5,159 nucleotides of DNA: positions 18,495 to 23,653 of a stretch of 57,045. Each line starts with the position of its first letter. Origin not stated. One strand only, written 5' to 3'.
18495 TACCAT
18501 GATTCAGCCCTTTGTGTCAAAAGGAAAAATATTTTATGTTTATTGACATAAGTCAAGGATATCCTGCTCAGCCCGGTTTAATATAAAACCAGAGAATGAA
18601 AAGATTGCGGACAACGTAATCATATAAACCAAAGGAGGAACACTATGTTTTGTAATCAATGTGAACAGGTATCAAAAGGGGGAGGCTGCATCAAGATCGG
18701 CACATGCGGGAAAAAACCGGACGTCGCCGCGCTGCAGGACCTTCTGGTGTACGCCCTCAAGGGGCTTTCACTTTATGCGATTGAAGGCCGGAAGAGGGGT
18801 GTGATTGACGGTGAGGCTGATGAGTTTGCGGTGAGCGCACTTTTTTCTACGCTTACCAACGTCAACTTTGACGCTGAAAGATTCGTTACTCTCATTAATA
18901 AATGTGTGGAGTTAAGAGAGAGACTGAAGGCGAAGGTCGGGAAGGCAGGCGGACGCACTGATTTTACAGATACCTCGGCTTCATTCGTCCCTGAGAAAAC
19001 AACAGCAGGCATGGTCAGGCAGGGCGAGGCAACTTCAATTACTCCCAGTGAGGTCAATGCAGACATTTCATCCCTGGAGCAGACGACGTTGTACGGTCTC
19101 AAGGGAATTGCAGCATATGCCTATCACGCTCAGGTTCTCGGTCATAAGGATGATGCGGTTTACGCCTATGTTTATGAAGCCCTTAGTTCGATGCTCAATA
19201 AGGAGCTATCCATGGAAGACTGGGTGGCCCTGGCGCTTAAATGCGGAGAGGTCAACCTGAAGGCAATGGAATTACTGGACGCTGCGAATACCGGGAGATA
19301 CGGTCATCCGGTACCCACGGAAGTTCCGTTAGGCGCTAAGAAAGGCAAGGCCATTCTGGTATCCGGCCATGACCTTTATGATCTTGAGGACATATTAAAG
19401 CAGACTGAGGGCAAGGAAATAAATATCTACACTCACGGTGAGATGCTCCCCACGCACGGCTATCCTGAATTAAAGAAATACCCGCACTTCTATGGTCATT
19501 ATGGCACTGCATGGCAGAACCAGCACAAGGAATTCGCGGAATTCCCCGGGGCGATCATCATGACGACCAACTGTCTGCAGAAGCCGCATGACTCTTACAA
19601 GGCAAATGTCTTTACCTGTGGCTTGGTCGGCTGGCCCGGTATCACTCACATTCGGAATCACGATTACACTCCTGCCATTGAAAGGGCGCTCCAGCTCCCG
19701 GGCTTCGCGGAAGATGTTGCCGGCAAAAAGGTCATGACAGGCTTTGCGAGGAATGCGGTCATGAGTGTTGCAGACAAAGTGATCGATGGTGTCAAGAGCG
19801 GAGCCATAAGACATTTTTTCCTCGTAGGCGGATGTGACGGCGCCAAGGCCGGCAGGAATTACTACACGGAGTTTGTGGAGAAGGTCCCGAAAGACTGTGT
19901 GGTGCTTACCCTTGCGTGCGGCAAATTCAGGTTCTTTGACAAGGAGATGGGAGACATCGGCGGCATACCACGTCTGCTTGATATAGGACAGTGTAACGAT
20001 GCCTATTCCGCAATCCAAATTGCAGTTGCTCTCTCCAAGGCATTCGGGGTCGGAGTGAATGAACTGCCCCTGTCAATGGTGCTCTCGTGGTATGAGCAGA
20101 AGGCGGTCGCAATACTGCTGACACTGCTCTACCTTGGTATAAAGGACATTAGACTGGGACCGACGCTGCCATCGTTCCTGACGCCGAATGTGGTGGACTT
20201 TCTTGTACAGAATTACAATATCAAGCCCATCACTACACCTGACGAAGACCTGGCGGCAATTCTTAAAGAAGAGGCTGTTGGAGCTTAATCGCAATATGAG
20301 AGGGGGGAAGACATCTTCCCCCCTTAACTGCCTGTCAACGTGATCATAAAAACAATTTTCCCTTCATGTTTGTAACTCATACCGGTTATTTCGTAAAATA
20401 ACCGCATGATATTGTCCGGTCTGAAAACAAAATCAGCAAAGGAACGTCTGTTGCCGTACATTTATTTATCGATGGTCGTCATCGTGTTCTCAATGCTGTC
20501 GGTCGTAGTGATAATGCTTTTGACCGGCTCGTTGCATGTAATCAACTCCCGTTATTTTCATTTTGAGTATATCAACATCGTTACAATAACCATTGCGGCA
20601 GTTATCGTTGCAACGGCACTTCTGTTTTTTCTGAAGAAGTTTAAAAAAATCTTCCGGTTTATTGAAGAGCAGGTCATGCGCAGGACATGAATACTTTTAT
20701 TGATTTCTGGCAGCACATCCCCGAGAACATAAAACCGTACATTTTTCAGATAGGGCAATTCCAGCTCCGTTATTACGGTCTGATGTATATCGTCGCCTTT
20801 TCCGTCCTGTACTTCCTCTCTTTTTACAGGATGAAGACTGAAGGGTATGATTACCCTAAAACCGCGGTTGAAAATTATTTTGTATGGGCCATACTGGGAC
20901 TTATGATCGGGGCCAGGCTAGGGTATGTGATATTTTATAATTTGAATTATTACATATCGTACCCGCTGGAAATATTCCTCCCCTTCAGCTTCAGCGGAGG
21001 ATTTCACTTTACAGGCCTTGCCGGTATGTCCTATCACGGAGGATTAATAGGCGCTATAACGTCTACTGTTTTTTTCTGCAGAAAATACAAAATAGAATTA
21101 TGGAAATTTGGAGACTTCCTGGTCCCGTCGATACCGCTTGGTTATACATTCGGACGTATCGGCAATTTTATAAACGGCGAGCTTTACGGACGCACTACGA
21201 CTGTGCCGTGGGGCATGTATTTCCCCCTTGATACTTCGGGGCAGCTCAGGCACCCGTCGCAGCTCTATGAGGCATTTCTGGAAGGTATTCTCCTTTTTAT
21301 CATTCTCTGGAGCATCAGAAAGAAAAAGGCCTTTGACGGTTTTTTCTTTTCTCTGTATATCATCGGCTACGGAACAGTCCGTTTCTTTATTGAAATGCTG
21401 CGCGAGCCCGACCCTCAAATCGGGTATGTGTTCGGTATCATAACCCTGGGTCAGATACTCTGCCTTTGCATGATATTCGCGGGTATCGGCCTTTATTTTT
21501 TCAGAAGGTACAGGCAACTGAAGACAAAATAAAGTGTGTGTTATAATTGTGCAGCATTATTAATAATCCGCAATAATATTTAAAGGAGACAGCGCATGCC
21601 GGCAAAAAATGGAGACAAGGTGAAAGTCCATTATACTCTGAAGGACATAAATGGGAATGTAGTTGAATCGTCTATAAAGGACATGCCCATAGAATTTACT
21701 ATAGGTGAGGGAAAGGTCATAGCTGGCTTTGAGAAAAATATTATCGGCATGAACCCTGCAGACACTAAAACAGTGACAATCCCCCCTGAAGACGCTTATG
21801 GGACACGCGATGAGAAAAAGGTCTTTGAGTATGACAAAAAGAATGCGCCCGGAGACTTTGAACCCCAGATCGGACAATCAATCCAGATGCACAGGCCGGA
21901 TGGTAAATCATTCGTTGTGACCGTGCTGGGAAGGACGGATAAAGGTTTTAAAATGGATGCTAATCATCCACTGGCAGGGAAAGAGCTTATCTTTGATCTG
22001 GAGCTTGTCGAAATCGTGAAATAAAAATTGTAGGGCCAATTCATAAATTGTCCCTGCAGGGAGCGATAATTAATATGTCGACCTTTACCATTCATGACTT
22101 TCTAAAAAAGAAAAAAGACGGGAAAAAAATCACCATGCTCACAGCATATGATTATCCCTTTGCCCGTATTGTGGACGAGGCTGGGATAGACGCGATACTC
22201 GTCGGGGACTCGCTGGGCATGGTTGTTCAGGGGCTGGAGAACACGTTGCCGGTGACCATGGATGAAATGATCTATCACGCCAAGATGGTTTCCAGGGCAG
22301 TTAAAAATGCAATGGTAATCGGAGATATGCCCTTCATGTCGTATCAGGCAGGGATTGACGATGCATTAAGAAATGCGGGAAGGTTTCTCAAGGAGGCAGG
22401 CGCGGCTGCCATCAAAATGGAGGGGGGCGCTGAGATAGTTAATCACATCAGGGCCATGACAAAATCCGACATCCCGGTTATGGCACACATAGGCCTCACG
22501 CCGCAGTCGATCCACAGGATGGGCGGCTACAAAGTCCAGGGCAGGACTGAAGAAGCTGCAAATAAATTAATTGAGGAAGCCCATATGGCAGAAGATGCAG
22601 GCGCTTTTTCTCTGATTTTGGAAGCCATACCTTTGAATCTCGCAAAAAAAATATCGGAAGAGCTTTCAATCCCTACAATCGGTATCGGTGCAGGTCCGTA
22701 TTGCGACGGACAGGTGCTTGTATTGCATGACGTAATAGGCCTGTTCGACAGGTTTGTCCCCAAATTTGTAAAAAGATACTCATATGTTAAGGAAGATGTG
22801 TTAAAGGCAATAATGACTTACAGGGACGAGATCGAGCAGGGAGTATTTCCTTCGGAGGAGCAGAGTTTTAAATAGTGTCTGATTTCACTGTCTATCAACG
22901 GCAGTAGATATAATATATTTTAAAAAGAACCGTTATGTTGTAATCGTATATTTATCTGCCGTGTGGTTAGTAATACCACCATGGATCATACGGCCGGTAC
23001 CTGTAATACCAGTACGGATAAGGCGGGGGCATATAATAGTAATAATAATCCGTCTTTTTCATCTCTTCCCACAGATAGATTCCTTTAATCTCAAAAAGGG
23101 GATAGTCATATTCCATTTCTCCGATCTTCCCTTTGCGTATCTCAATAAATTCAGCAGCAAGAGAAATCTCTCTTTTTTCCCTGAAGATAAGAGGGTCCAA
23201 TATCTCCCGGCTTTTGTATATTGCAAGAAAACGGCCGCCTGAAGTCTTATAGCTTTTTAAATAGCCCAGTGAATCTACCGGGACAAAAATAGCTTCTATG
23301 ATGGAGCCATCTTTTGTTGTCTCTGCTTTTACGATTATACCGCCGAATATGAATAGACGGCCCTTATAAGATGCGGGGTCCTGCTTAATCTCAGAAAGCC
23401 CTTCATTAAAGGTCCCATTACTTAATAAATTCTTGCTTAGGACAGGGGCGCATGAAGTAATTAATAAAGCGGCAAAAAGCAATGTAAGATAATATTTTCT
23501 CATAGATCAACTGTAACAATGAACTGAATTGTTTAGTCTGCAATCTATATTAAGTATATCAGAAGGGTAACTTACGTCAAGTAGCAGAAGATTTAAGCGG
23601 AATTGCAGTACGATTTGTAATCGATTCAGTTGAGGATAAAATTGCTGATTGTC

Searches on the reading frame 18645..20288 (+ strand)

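Call 22: search_protein_families(library=ncbifam, proteins=[window:18645-20288:+], max_evalue=0.00001)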
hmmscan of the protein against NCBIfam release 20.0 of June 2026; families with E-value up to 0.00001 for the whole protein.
window:18645-20288:+ (547 aa): 3 families
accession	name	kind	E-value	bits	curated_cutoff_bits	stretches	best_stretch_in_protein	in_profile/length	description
NF003658.0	PRK05290.1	equivalog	9.9e-249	826.5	367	1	1-541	1-545/546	hydroxylamine reductase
TIGR01703.1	hybrid_clust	equivalog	4e-231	768.1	360.8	1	1-540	1-522/522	hydroxylamine reductase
TIGR01702.1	CO_DH_cata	equivalog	1e-06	27.2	478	0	440-500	503-564/621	anaerobic carbon-monoxide dehydrogenase catalytic subunit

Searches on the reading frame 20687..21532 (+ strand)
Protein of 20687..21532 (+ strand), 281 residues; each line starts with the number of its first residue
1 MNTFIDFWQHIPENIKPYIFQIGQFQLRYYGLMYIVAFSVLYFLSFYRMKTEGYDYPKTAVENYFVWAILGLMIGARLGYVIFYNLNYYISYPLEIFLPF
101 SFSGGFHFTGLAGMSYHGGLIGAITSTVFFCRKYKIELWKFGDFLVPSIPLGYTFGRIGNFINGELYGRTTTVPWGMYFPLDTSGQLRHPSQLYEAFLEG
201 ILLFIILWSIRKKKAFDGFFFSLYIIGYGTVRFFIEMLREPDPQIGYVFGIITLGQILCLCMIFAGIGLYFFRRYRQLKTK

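Call 55: search_protein_families(library=pfam, proteins=[window:20687-21532:+], max_evalue=0.00001)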
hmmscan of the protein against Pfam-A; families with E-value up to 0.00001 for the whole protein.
window:20687-21532:+ (281 aa): 1 family
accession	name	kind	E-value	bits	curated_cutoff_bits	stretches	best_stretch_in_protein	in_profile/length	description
PF01790.23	LGT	-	1.1e-70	238.2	24.9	1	17-271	1-239/240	Prolipoprotein diacylglyceryl transferase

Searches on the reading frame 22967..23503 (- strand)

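Call 10: search_protein_families(library=pfam, proteins=[window:22967-23503:-], max_evalue=0.01)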
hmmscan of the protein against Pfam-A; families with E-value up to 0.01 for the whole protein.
window:22967-23503:- (178 aa): 2 families
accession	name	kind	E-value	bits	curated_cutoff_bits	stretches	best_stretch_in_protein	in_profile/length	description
PF03843.18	Slp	-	8.8e-32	110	22.5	1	16-168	2-150/153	Outer membrane lipoprotein Slp family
PF09624.15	DUF2393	-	0.0066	16.9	26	1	6-118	19-129/146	Protein of unknown function (DUF2393)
